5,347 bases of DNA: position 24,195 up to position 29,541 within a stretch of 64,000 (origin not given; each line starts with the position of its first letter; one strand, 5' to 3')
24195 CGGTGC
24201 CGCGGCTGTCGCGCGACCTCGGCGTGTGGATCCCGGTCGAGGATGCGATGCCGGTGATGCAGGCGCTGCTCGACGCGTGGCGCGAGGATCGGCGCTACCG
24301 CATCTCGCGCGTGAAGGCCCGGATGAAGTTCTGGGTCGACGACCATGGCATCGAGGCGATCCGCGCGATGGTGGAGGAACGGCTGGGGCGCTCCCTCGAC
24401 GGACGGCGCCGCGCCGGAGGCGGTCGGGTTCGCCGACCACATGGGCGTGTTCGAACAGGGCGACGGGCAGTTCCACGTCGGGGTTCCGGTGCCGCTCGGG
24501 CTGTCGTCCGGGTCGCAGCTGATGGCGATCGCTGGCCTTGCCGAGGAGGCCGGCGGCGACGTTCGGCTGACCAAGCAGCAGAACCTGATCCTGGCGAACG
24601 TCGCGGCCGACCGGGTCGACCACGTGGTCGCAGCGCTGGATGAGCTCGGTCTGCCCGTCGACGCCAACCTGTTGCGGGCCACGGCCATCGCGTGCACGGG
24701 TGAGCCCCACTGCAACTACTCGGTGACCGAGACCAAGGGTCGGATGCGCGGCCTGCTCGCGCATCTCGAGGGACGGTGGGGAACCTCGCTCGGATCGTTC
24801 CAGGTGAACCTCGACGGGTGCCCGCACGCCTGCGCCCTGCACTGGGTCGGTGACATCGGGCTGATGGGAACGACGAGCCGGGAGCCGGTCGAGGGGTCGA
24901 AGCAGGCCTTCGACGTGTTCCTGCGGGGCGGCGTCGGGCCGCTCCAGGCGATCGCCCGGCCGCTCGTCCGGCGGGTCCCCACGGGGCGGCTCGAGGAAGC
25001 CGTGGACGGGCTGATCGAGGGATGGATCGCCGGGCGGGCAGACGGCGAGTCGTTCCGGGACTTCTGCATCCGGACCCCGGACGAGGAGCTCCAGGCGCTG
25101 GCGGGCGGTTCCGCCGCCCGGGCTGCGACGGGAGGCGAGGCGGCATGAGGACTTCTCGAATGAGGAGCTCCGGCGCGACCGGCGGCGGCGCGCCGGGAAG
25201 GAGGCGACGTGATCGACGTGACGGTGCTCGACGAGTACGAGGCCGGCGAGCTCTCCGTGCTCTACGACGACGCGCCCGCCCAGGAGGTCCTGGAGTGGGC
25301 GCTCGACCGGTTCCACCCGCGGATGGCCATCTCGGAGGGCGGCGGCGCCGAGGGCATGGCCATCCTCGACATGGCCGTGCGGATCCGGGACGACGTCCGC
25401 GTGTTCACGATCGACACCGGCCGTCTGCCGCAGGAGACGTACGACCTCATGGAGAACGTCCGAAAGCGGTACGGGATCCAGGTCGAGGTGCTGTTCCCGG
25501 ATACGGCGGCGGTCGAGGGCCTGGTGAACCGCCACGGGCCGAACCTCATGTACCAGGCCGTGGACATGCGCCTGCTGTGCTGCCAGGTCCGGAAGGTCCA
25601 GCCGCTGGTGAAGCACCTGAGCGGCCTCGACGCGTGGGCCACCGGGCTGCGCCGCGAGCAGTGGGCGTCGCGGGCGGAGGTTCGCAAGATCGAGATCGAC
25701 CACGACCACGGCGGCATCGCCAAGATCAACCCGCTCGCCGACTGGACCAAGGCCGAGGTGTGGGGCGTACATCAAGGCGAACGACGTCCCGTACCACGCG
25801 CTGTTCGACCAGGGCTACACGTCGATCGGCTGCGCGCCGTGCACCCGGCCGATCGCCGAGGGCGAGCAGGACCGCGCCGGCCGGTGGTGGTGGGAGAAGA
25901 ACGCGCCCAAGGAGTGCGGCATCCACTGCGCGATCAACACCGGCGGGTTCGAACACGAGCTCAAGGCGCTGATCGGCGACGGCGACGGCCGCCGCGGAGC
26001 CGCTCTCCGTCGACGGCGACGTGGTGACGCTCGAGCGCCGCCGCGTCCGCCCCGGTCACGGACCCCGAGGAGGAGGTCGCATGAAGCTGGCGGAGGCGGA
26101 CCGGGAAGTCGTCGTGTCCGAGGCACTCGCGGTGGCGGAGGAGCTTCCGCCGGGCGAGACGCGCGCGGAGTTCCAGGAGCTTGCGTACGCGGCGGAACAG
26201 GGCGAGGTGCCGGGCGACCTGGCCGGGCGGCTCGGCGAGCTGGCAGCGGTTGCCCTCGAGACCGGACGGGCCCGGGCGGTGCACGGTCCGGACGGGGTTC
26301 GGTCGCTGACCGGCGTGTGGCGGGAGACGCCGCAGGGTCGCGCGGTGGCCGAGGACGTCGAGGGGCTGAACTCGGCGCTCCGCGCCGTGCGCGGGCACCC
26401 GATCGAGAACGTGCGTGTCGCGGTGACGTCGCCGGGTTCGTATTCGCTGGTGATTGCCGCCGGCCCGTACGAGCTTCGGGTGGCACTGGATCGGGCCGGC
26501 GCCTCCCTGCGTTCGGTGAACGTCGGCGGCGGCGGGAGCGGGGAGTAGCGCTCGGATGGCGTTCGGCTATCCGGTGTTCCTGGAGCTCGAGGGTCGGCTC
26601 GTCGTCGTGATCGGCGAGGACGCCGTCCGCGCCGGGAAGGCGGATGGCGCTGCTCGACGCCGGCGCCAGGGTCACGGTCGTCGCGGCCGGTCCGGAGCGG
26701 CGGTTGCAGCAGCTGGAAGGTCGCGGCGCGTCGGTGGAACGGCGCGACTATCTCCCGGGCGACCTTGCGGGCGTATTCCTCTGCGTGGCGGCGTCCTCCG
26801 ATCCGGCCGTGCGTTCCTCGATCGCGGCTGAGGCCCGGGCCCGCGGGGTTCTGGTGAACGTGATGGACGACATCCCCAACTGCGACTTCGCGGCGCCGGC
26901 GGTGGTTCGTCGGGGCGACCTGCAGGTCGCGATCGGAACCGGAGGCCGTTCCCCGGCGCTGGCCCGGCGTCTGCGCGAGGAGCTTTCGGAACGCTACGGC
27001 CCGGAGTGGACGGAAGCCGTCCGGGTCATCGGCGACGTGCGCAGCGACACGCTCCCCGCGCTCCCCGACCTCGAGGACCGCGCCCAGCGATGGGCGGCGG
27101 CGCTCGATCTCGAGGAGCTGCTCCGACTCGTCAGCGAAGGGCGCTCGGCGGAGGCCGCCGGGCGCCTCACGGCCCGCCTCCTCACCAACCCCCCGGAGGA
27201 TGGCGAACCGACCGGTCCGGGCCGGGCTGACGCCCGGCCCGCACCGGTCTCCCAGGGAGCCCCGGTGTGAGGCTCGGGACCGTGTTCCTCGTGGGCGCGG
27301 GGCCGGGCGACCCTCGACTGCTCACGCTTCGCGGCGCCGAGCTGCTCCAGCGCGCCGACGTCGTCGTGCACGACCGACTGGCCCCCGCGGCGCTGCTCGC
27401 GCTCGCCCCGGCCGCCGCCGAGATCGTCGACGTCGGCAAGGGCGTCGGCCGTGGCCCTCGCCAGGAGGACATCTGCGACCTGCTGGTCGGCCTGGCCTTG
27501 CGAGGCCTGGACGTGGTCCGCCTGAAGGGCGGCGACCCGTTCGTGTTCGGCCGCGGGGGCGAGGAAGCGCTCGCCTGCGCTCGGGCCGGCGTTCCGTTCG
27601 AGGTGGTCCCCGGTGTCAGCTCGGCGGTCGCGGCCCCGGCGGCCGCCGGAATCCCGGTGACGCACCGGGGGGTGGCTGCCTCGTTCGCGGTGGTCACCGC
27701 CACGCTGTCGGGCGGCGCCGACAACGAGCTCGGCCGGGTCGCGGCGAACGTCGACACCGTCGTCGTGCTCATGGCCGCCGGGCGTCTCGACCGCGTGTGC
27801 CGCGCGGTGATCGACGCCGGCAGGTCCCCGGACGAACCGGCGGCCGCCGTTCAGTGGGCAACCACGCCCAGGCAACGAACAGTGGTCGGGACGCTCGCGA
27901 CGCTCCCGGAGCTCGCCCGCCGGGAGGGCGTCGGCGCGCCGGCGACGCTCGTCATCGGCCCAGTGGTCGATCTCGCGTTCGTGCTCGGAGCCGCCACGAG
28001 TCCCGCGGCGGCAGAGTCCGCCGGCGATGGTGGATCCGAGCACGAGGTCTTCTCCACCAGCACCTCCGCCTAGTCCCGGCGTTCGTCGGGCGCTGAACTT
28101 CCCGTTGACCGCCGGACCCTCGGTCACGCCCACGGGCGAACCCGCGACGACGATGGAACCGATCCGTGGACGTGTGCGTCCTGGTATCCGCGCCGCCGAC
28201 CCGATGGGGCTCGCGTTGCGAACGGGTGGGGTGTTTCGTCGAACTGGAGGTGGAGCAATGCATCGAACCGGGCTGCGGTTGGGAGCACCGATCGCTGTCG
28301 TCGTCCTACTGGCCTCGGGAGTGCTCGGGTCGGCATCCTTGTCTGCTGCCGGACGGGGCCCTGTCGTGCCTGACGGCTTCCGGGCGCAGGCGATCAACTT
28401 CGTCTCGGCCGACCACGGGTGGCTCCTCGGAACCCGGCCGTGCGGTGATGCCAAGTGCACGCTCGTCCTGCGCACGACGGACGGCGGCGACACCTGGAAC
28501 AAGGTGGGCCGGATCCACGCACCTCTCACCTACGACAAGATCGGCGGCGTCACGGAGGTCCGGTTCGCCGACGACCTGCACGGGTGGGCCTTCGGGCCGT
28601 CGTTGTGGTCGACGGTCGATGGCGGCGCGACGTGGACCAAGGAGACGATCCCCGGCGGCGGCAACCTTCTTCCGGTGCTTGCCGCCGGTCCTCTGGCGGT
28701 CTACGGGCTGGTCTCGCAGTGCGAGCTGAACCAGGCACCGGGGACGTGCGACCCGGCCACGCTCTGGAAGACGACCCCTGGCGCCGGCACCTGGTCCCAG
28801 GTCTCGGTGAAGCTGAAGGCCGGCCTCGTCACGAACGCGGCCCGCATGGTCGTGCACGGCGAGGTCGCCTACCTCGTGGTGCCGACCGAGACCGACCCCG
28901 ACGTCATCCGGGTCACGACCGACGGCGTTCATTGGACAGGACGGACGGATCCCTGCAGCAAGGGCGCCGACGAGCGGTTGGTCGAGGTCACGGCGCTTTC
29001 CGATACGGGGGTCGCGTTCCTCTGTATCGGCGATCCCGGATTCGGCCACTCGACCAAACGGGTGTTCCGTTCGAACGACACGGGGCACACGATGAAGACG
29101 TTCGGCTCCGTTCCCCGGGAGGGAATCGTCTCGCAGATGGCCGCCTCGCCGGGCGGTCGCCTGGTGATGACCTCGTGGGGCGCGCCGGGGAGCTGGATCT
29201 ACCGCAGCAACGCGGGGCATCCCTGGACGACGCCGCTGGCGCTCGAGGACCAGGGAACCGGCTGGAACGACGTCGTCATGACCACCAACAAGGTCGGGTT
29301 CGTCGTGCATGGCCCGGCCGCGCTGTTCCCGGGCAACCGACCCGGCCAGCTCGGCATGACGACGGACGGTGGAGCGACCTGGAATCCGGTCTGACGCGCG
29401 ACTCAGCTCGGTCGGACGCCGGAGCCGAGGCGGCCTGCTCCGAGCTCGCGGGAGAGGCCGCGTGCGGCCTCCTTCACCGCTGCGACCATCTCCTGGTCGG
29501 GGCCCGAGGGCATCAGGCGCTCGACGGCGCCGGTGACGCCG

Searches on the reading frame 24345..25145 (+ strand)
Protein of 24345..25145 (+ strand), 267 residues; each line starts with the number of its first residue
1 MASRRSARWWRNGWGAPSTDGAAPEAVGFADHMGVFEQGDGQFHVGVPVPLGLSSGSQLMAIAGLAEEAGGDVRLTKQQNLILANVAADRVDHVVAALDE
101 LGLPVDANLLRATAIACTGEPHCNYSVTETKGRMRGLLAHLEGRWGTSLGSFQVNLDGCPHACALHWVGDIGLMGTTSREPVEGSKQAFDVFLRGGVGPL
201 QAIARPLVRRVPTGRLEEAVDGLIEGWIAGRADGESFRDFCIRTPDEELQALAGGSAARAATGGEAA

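Call 6: search_protein_families(library=pfam, proteins=[window:24345-25145:+])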
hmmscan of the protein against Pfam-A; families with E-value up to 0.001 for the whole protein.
window:24345-25145:+ (267 aa): 2 families
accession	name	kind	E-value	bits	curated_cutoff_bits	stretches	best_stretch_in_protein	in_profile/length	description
PF03460.22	NIR_SIR_ferr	-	3.3e-16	59.2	24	1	37-100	4-68/69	Nitrite/Sulfite reductase ferredoxin-like half domain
PF01077.27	NIR_SIR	-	1.4e-05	25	27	1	116-231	10-125/158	Nitrite and sulphite reductase 4Fe-4S domain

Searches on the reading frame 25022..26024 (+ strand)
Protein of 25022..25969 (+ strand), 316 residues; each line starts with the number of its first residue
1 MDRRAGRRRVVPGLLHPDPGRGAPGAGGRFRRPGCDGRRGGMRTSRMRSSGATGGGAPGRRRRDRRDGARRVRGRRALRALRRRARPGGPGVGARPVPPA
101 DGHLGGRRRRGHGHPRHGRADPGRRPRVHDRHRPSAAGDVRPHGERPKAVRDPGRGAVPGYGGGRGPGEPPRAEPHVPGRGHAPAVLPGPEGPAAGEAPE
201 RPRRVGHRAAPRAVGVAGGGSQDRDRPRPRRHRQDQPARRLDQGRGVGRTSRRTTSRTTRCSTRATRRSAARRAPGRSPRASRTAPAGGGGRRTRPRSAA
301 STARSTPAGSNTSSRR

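Call 6: search_protein_families(library=pfam, proteins=[window:25022-25969:+])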
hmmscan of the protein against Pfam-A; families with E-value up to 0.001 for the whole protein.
window:25022-25969:+ (316 aa): 0 families

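Call 46: search_protein_families(library=pfam, proteins=[window:25209-26024:+], max_evalue=0.01)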
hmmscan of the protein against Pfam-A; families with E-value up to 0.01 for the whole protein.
window:25209-26024:+ (272 aa): 1 family
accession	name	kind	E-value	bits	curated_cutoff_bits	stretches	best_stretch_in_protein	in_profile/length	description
PF01507.26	PAPS_reduct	-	2.6e-32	112.7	22.5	1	40-188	3-149/175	Phosphoadenosine phosphosulfate reductase domain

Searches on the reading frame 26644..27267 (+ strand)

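Call 6: search_protein_families(library=pfam, proteins=[window:26644-27267:+])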
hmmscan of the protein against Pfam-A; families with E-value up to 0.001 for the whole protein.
window:26644-27267:+ (208 aa): 2 families
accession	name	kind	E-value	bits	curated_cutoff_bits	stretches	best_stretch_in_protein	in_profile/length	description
PF13241.12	NAD_binding_7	-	1e-17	65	22.1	1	2-86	25-104/104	Putative NAD(P)-binding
PF14824.11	Sirohm_synth_M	-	7.9e-10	38.5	25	1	90-115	1-26/28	Sirohaem biosynthesis protein central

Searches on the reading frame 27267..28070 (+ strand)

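Call 6: search_protein_families(library=pfam, proteins=[window:27267-28070:+])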
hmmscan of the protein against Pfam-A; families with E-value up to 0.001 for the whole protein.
window:27267-28070:+ (268 aa): 1 family
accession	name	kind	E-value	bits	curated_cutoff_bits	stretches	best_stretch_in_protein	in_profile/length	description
PF00590.25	TP_methylase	-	3.7e-51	174.5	27.8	1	5-213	1-211/212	Tetrapyrrole (Corrin/Porphyrin) Methylases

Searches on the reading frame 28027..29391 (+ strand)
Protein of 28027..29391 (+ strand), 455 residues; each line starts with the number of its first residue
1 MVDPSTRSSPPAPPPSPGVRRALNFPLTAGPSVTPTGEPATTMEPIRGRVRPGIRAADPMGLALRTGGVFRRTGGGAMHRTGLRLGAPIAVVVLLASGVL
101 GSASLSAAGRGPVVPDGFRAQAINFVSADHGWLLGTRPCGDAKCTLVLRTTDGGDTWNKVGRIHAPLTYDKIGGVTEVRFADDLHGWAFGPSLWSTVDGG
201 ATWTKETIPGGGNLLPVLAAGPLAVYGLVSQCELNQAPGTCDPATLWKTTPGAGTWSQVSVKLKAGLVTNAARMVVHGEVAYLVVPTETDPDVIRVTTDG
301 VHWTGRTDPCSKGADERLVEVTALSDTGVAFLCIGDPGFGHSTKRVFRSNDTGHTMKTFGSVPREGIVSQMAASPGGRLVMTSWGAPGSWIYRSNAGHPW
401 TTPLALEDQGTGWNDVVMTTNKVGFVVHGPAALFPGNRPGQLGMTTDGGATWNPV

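Call 6: search_protein_families(library=pfam, proteins=[window:28027-29391:+])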
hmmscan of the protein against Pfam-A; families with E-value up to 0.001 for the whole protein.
window:28027-29391:+ (455 aa): 3 families
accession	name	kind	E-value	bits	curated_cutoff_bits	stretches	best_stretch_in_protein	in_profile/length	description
PF14870.12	PSII_BNR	-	4.2e-07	30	27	1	122-274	22-154/303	Photosynthesis system II assembly factor YCF48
PF02012.26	BNR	-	0.00015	21.6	27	0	149-159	2-12/12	BNR/Asp-box repeat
PF15902.12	Sortilin-Vps10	-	0.0005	19.4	33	0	147-213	3-67/446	Sortilin, neurotensin receptor 3,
